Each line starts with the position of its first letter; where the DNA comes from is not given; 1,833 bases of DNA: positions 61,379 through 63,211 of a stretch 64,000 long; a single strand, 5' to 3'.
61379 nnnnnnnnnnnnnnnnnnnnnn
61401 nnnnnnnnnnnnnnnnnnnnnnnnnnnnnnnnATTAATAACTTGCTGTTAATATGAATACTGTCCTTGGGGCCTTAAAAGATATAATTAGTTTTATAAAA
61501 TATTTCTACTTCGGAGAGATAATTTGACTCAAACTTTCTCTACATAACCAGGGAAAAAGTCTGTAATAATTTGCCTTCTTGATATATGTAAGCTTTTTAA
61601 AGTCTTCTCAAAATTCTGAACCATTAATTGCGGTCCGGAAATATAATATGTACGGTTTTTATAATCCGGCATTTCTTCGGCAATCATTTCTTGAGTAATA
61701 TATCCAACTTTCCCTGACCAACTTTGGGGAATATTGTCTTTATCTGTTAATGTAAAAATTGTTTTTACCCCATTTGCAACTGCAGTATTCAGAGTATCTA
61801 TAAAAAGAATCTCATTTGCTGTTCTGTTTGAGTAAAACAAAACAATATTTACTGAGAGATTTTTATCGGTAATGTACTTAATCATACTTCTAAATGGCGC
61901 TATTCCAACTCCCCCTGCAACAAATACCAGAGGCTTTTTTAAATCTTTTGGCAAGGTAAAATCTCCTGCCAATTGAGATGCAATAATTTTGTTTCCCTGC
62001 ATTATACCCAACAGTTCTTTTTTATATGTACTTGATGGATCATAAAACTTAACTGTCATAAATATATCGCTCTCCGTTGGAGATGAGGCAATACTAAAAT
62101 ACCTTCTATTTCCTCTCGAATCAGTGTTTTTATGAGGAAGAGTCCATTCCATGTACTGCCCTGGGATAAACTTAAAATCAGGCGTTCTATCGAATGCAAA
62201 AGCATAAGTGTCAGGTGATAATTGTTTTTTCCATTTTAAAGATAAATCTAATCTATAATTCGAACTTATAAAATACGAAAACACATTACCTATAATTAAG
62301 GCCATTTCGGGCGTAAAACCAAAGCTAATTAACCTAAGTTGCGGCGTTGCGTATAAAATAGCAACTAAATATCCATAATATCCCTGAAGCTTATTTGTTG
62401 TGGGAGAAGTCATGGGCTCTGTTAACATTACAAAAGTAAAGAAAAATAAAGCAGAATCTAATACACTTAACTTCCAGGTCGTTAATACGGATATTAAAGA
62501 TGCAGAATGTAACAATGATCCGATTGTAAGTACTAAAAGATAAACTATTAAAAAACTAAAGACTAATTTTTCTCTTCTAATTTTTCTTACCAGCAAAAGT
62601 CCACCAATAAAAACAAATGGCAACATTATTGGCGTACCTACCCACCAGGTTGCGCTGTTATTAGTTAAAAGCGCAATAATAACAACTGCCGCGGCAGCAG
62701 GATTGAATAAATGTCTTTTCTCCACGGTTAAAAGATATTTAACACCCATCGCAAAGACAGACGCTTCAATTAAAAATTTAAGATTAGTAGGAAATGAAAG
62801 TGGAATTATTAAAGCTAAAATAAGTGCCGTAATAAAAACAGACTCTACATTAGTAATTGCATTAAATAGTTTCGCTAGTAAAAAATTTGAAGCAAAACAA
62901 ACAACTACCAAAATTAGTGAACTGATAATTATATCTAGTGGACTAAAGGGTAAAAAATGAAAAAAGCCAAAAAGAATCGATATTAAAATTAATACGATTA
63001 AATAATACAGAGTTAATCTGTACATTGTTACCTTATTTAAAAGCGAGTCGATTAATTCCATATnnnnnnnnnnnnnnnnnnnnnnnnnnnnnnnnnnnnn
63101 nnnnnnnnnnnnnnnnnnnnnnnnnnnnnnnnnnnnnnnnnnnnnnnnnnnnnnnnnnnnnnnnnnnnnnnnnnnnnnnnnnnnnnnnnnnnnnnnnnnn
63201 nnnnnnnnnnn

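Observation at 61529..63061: Single-polypeptide RnfD/NqrB-like membrane domain fused to FNR-type NAD(P)H oxidoreductase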

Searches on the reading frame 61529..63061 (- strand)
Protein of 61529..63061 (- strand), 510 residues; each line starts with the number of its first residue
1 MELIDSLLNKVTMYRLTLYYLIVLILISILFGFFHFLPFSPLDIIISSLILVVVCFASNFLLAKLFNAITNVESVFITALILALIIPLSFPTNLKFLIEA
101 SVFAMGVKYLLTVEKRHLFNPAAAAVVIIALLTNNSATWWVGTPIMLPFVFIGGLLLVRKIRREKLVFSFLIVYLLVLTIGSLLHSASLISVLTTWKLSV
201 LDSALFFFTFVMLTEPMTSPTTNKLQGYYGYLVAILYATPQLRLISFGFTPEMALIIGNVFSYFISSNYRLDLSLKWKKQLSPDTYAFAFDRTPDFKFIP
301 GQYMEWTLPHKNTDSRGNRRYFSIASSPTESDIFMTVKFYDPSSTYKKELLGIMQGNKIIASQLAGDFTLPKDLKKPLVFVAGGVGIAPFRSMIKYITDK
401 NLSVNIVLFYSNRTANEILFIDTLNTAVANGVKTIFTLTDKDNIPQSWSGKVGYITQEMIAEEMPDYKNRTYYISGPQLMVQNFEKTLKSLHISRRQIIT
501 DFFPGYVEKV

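Call 3: search_protein_families(library=pfam, proteins=[window:61529-63061:-], max_evalue=0.01)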
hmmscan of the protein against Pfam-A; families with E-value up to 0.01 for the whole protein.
window:61529-63061:- (510 aa): 2 families
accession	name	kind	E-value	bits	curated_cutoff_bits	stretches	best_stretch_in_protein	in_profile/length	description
PF00175.26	NAD_binding_1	-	3.3e-16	60.3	22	1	380-484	1-107/109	Oxidoreductase NAD-binding domain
PF03116.20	NQR2_RnfD_RnfE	-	1.1e-10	41.9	27.7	2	150-265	178-286/296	NQR2, RnfD, RnfE family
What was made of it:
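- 61529..63061 (-): Fusion gene (510 aa + stop): RnfD/NqrB-like membrane domain fused to an FNR-type FAD/NAD(P)H module. Pfam PF03116 + PF00175 (call 3).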

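Call 4: search_protein_families(library=ncbifam, proteins=[window:61529-63061:-], max_evalue=0.01)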
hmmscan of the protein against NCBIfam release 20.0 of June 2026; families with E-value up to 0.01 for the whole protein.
window:61529-63061:- (510 aa): 27 families (the best 25 are shown)
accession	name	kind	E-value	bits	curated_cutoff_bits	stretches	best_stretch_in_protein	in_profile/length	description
NF009805.0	PRK13289.1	equivalog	1e-23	84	432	1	291-503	178-392/399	NO-inducible flavohemoprotein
NF040810.1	BenC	equivalog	6.3e-22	78.2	430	1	279-499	113-326/333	benzoate 1,2-dioxygenase electron transfer component BenC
NF058606.1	GlBtMonoRdsGbcB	equivalog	5.2e-20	71.6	500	1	284-490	29-234/362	glycine betaine monooxygenase reductase subunit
NF005963.0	PRK08051.1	equivalog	5.9e-19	68.3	230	1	280-503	13-230/233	NAD(P)H-flavin reductase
NF007964.0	PRK10684.1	equivalog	9.4e-18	64.2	383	1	280-503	19-237/333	NADH oxidoreductase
NF008822.0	PRK11872.1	equivalog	2.1e-17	63.2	402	1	294-501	133-333/341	anthranilate 1,2-dioxygenase electron transfer component AntC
TIGR02160.1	PA_CoA_Oxy5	hypoth_equivalog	6.6e-17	61.3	420.8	1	294-503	29-241/352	1,2-phenylacetyl-CoA epoxidase subunit PaaE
TIGR01941.1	nqrF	equivalog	4e-16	58.9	295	1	305-503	194-403/405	NADH:ubiquinone reductase (Na(+)-transporting) subunit F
NF045803.1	MethMoxFADbindMmoC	equivalog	6.4e-16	58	500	1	295-501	137-338/343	aromatic/alkene monooxygenase hydroxylase FAD-binding subunit MmoC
NF052252.1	flav_redu_LuxG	exception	2e-13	50.1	340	1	291-490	21-216/232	flavin mononucleotide reductase LuxG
NF006220.0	PRK08345.1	subfamily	1.4e-11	44.2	395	1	351-494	88-242/294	cytochrome-c3 hydrogenase subunit gamma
TIGR02911.1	sulfite_red_B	equivalog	4.5e-10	39.1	288.6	1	347-498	70-219/261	anaerobic sulfite reductase subunit AsrB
NF000796.0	PRK00054.1-1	equivalog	6.3e-10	38.7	224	1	279-492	12-193/254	dihydroorotate dehydrogenase electron transfer subunit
NF040830.1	sulfhyd_ShyC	equivalog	2.4e-09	36.8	600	1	295-431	36-164/288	NAD(P)-dependent hydrogenase/sulfhydrogenase 2 subunit gamma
NF004859.0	PRK06214.1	equivalog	2.4e-07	29.8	432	1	363-437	380-455/539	sulfite reductase subunit alpha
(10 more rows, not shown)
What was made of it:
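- On NqrF subunit proper: The NqrF equivalog scores 58.9 bits against a cut-off of 295 (call 4).
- Checked: NCBIfam aligns residues ~280-503 to complete FNR-type reductase modules: flavohaemoprotein, BenC, Fre and NqrF (call 4).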

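Call 10: find_homologous_proteins(query=window:61529-63061:-, max_evalue=0.00001)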
Query window:61529-63061:- (510 aa): 6816 proteins with E <= 0.00001 among 8000 candidates; the best 120 are listed.
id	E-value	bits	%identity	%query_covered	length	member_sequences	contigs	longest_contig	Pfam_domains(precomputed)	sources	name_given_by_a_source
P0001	0.0e+0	1111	100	100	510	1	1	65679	PF00175.27,PF03116.21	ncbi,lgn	-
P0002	3.6e-246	836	71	100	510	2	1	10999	PF00175.27,PF03116.21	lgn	-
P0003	2.9e-245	833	72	97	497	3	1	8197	PF00175.27,PF03116.21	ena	-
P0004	8.9e-242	821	70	100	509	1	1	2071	PF00175.27,PF03116.21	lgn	-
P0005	1.5e-237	807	71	100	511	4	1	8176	PF00175.27,PF03116.21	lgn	-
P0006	2.0e-236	803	70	100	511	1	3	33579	PF00175.27,PF03116.21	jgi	jgi:ferredoxin-NADP reductase/Na+-translocating ferredoxin:NAD+ oxidoreductase RnfD subunit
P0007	5.7e-235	799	69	100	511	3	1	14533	PF00175.27,PF03116.21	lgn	-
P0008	5.3e-234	795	69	100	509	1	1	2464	PF00175.27,PF03116.21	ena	-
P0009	3.6e-233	793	69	100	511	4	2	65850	PF00175.27,PF03116.21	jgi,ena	-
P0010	5.1e-233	792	69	100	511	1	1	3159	PF00175.27,PF03116.21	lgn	-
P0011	2.2e-232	790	69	99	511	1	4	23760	PF00175.27,PF03116.21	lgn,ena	-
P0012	2.4e-232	790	69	100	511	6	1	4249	PF00175.27,PF03116.21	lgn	-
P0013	9.0e-232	788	67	100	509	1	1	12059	PF00175.27,PF03116.21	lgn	-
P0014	4.8e-231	786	68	97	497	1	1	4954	PF00175.27,PF03116.21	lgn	-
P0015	1.7e-230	784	69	100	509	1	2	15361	PF00175.27,PF03116.21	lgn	-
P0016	1.0e-229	781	68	100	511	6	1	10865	PF00175.27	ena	-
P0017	1.5e-228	777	68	100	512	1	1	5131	PF00175.27,PF03116.21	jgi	-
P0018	3.6e-228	776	67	99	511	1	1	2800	PF00175.27,PF03116.21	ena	-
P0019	4.0e-226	769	67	100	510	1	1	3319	PF00175.27,PF03116.21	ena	-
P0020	5.0e-226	769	67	100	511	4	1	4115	PF00175.27,PF03116.21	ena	-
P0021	2.5e-225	767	67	100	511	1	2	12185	PF00175.27,PF03116.21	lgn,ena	-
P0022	2.7e-224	763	65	100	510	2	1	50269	PF00175.27,PF03116.21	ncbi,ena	-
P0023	3.9e-220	750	65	100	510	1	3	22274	PF00175.27,PF03116.21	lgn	-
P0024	1.3e-218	745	64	100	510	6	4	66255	PF00175.27,PF03116.21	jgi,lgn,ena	jgi:ferredoxin-NADP reductase/Na+-translocating ferredoxin:NAD+ oxidoreductase RnfD subunit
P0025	1.1e-217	742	64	100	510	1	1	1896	PF00175.27,PF03116.21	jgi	jgi:ferredoxin-NADP reductase/Na+-translocating ferredoxin:NAD+ oxidoreductase RnfD subunit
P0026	3.7e-217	740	64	100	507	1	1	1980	PF00175.27,PF03116.21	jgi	jgi:ferredoxin-NADP reductase/Na+-translocating ferredoxin:NAD+ oxidoreductase RnfD subunit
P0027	4.9e-216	736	65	97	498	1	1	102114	PF00175.27,PF03116.21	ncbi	-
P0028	7.2e-215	732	66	96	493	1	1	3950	PF00175.27,PF03116.21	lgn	-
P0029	9.5e-215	732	63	100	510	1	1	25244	PF00175.27,PF03116.21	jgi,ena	-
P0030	1.3e-214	732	64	100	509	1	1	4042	PF00175.27,PF03116.21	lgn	-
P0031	3.3e-214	730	64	100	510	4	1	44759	PF00175.27,PF03116.21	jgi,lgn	jgi:ferredoxin-NADP reductase/Na+-translocating ferredoxin:NAD+ oxidoreductase RnfD subunit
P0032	3.7e-214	730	65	97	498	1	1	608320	PF00175.27,PF03116.21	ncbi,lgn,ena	-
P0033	8.1e-214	729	64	100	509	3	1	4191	PF00175.27,PF03116.21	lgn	-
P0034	1.4e-213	728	64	100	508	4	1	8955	PF00175.27,PF03116.21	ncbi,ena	-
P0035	2.0e-213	728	62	100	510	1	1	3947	PF00175.27,PF03116.21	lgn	-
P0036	2.3e-213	727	62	100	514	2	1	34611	PF00175.27,PF03116.21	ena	-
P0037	9.0e-213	725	64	100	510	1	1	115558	PF00175.27,PF03116.21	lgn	-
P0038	1.4e-211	722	62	100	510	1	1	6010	PF00175.27,PF03116.21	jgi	jgi:ferredoxin-NADP reductase/Na+-translocating ferredoxin:NAD+ oxidoreductase RnfD subunit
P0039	2.2e-211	721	64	97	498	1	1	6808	PF00175.27,PF03116.21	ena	-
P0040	3.7e-211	720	62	100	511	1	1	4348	PF00175.27,PF03116.21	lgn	-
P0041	5.0e-211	720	62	100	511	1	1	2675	PF00175.27,PF03116.21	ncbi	-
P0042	1.8e-209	715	63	100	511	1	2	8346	PF00175.27,PF03116.21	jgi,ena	jgi:ferredoxin-NADP reductase/Na+-translocating ferredoxin:NAD+ oxidoreductase RnfD subunit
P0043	2.2e-209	714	62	100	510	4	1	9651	PF00175.27,PF03116.21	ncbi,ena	-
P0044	3.9e-209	713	63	97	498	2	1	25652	PF00175.27,PF03116.21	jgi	jgi:ferredoxin-NADP reductase/Na+-translocating ferredoxin:NAD+ oxidoreductase RnfD subunit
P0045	1.1e-208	712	62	100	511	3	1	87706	PF00175.27,PF03116.21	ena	-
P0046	1.4e-208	712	62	100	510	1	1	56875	PF00175.27,PF03116.21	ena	-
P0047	1.4e-208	712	63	97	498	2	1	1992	PF00175.27,PF03116.21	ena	-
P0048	1.8e-208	711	62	100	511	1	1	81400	PF00175.27,PF03116.21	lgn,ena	-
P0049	2.3e-208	711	61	100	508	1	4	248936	PF00175.27,PF03116.21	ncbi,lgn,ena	-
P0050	2.6e-208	711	64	97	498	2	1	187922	PF00175.27,PF03116.21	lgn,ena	-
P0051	2.4e-207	708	64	97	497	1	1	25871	PF00175.27,PF03116.21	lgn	-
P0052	1.2e-206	705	62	97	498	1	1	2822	PF00175.27,PF03116.21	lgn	-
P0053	1.9e-206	705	62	100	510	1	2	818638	PF00175.27,PF03116.21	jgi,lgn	jgi:ferredoxin-NADP reductase/Na+-translocating ferredoxin:NAD+ oxidoreductase RnfD subunit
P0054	2.5e-206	704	62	100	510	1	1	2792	PF00175.27,PF03116.21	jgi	jgi:glycine betaine catabolism B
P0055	2.9e-206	704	62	100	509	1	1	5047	PF00175.27,PF03116.21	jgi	jgi:glycine betaine catabolism B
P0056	4.5e-206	703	62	99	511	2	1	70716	PF00175.27,PF03116.21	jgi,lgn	jgi:ferredoxin-NADP reductase/Na+-translocating ferredoxin:NAD+ oxidoreductase RnfD subunit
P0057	7.0e-206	703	61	100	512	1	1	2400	PF00175.27,PF03116.21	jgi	jgi:glycine betaine catabolism B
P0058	4.2e-205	700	61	100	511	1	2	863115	PF00175.27,PF03116.21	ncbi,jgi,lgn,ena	-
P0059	4.2e-205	700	68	88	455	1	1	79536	PF00175.27,PF03116.21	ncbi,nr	ncbi:MAG: oxidoreductase, partial [Patescibacteria group bacterium]|nr:oxidoreductase [Patescibacter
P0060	6.5e-205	700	63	99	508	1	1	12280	PF00175.27,PF03116.21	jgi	jgi:ferredoxin-NADP reductase/Na+-translocating ferredoxin:NAD+ oxidoreductase RnfD subunit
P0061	9.3e-205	699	61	100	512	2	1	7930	PF00175.27,PF03116.21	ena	-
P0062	3.6e-204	697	61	100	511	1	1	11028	PF00175.27,PF03116.21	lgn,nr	nr:RnfABCDGE type electron transport complex subunit D [Candidatus Levybacteria bacterium]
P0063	4.5e-204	697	61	97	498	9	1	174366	PF00175.27,PF03116.21,PF00970.31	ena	-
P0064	5.9e-204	696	62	100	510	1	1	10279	PF00175.27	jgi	-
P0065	7.0e-204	696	60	100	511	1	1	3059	PF00175.27,PF03116.21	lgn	-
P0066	3.2e-203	694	61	100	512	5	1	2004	PF00175.27,PF03116.21,PF00970.31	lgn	-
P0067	4.0e-203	694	60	100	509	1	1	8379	PF00175.27,PF03116.21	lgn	-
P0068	4.0e-203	694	62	100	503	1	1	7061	PF00175.27,PF03116.21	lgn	-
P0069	4.5e-203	693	62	100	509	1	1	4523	PF00175.27,PF03116.21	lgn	-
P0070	1.2e-202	692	61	99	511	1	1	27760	PF00175.27,PF03116.21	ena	-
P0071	1.7e-202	692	60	100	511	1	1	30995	PF00175.27,PF03116.21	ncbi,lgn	-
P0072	2.6e-202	691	61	97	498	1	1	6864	PF00175.27,PF03116.21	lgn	-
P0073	2.6e-202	691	61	100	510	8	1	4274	PF00175.27,PF03116.21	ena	-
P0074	3.2e-202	691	61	100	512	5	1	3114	PF00175.27,PF03116.21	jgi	jgi:ferredoxin-NADP reductase/Na+-translocating ferredoxin:NAD+ oxidoreductase RnfD subunit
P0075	3.8e-202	690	60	100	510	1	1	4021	PF00175.27,PF03116.21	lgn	-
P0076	4.0e-202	690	62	100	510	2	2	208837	PF00175.27,PF03116.21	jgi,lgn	jgi:ferredoxin-NADP reductase/Na+-translocating ferredoxin:NAD+ oxidoreductase RnfD subunit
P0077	9.9e-202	689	61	100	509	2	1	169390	PF00175.27,PF03116.21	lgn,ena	-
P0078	1.4e-201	689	63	97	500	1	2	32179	PF00175.27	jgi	jgi:ferredoxin-NADP reductase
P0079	3.6e-201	687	62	100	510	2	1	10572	PF00175.27,PF03116.21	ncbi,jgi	ncbi:MAG: oxidoreductase [Candidatus Levyibacteriota bacterium]|jgi:ferredoxin-NADP reductase/Na+-tr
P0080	2.1e-200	685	59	99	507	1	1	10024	PF00175.27,PF03116.21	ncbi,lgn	ncbi:MAG TPA: FAD-binding oxidoreductase [Patescibacteria group bacterium]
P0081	3.6e-200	684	60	99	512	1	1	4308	PF00175.27,PF03116.21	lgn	-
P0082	7.8e-200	683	58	100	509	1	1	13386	PF00175.27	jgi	jgi:glycine betaine catabolism B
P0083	9.2e-200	683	64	92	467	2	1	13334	PF00175.27,PF03116.21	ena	-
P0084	1.3e-199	682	60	100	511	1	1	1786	PF00175.27,PF03116.21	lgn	-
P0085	1.4e-199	682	60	100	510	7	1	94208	PF00175.27,PF03116.21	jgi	jgi:ferredoxin-NADP reductase/Na+-translocating ferredoxin:NAD+ oxidoreductase RnfD subunit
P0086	2.0e-199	681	59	100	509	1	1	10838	PF00175.27,PF03116.21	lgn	-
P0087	8.6e-199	679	59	99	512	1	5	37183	PF00175.27,PF03116.21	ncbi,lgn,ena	-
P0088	1.3e-198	679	59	100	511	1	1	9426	PF00175.27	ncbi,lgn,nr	ncbi:MAG TPA: hypothetical protein VES68_00265 [Candidatus Sulfotelmatobacter sp.]|nr:hypothetical p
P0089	1.2e-197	676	58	99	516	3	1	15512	PF00175.27,PF03116.21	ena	-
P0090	1.5e-197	675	59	100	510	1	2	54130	PF00175.27,PF03116.21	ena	-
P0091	1.7e-197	675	61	100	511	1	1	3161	PF00175.27,PF03116.21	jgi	jgi:ferredoxin-NADP reductase/Na+-translocating ferredoxin:NAD+ oxidoreductase RnfD subunit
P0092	2.2e-197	675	58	100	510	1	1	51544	PF00175.27,PF03116.21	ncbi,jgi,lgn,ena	jgi:ferredoxin-NADP reductase/Na+-translocating ferredoxin:NAD+ oxidoreductase RnfD subunit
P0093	3.7e-197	674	60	100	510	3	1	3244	PF00175.27,PF03116.21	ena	-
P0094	3.8e-196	671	58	99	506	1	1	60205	PF00175.27,PF03116.21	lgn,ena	-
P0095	1.4e-194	665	61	97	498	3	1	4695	PF00175.27,PF03116.21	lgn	-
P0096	1.6e-194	665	65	90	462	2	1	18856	PF00175.27,PF03116.21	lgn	-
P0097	3.6e-194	664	59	100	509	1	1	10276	PF00175.27,PF03116.21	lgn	-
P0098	9.0e-194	663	59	100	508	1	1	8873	PF00175.27,PF03116.21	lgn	-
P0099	1.8e-193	662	58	100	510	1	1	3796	PF00175.27,PF03116.21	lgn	-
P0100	2.1e-193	662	59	100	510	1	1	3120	PF00175.27,PF03116.21,PF00970.31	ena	-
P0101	2.9e-193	661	61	97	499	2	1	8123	PF00175.27,PF03116.21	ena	-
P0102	3.8e-193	661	60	97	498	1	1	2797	PF00175.27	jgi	jgi:ferredoxin-NADP reductase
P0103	6.1e-193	660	60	100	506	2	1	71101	PF00175.27,PF00970.31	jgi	jgi:ferredoxin-NADP reductase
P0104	6.9e-193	660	58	99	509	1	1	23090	PF00175.27,PF03116.21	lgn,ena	-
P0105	8.6e-193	660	60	99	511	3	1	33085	PF00175.27,PF03116.21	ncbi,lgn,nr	ncbi:oxidoreductase [Patescibacteria group bacterium]|nr:oxidoreductase [Patescibacteria group bacte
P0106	1.6e-192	659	59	99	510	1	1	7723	PF00175.27,PF03116.21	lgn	-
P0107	3.1e-192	658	59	99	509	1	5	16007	PF00175.27,PF03116.21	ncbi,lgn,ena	-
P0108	4.4e-192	657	57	100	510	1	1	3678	PF00175.27,PF03116.21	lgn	-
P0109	1.3e-189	649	58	100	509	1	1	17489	PF00175.27,PF03116.21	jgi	jgi:glycine betaine catabolism B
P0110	1.7e-189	649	56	99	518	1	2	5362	PF00175.27,PF03116.21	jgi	-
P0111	2.2e-189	648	56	99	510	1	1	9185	PF00175.27,PF03116.21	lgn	-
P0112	2.9e-189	648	57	99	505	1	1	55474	PF00175.27,PF03116.21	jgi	jgi:glycine betaine catabolism B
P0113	4.4e-189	647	58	99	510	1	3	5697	PF00175.27,PF03116.21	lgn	-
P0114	6.5e-189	647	57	99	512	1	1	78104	PF00175.27,PF03116.21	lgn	-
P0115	3.2e-188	644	57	100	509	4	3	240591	PF00175.27,PF03116.21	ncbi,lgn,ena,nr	ncbi:RnfABCDGE type electron transport complex subunit D [Patescibacteria group bacterium]|nr:RnfABC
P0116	5.4e-188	644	56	99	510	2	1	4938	PF00175.27,PF03116.21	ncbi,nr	ncbi:MAG TPA: hypothetical protein VLF68_03525 [Candidatus Saccharimonadales bacterium]|nr:hypotheti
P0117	7.2e-188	643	57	99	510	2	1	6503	PF00175.27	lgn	-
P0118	9.5e-188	643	57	100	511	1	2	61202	PF00175.27,PF03116.21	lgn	-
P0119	1.8e-187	642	57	100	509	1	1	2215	PF00175.27,PF03116.21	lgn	-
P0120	3.3e-187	641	56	99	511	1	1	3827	PF00175.27,PF03116.21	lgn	-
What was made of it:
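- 61529..63061 (-): Homologues about 510 aa long (call 10).
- Checked: 6816 database proteins match at E<=1e-5, and the best 120 are almost all 497-518 aa long with both domains (call 10).
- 6816 homologues exist, and the best 120 are about 510 aa long with both domains (call 10).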

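Call 11: search_solved_structures(query=window:61529-63061:-, max_evalue=0.01, show_alignments=0)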
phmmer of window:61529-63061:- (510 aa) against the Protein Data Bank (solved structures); distinct sequences matched with E-value up to 0.01: 53.
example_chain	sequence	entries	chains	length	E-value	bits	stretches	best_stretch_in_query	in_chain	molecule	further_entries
7rom_A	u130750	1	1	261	1.3e-10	43.8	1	326-495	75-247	NADH-cytochrome b5 reductase 1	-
7qty_A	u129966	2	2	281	9.2e-10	41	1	346-505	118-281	Na(+)-translocating NADH-quinone reductase subunit F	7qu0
2r6h_A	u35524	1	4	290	1.6e-09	40.2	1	350-503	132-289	NADH:ubiquinone oxidoreductase, Na translocating, F subunit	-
7xk3_F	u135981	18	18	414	1.9e-09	40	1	350-506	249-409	Na(+)-translocating NADH-quinone reductase subunit F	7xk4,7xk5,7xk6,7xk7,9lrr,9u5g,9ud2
4u9u_A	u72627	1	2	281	3.2e-09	39.2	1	350-505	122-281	Na(+)-translocating NADH-quinone reductase subunit F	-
8ad4_A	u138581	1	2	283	3.3e-09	39.2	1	350-505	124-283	Na(+)-translocating NADH-quinone reductase subunit F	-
4uaj_A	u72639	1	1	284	3.3e-09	39.2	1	350-505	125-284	Na(+)-translocating NADH-quinone reductase subunit F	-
7qu3_A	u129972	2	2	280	4.8e-09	38.7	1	347-505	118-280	Na(+)-translocating NADH-quinone reductase subunit F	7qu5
8a1t_F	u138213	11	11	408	6.4e-09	38.3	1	350-505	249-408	Na(+)-translocating NADH-quinone reductase subunit F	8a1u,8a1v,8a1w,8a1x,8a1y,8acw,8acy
8ad3_A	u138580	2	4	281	1.6e-08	36.9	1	350-501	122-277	Na(+)-translocating NADH-quinone reductase subunit F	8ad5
1krh_A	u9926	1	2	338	2.3e-08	36.4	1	281-411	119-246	Benzoate 1,2-Dioxygenase Reductase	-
5ogx_A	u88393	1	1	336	7.5e-08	34.7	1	289-503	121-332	Cytochrome P450 reductase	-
1tvc_A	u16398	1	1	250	8e-08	34.7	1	283-501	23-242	METHANE MONOOXYGENASE COMPONENT C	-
4wqm_A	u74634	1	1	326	3.6e-07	32.5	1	278-488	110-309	Toluene-4-monooxygenase electron transfer component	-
2eix_A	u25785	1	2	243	4.6e-07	32.1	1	278-491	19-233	NADH-cytochrome b5 reductase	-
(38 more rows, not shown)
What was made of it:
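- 61553..61555 (-): F503, the C-terminal aromatic residue. By alignment coordinates it corresponds to NqrF F406. Query 350-505 aligns with NqrF 249-408 of 8a1t_F (call 11).
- On FNR-family FAD/NAD(P)H oxidoreductase module: F503 corresponds to NqrF F406 by alignment coordinates (call 11).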
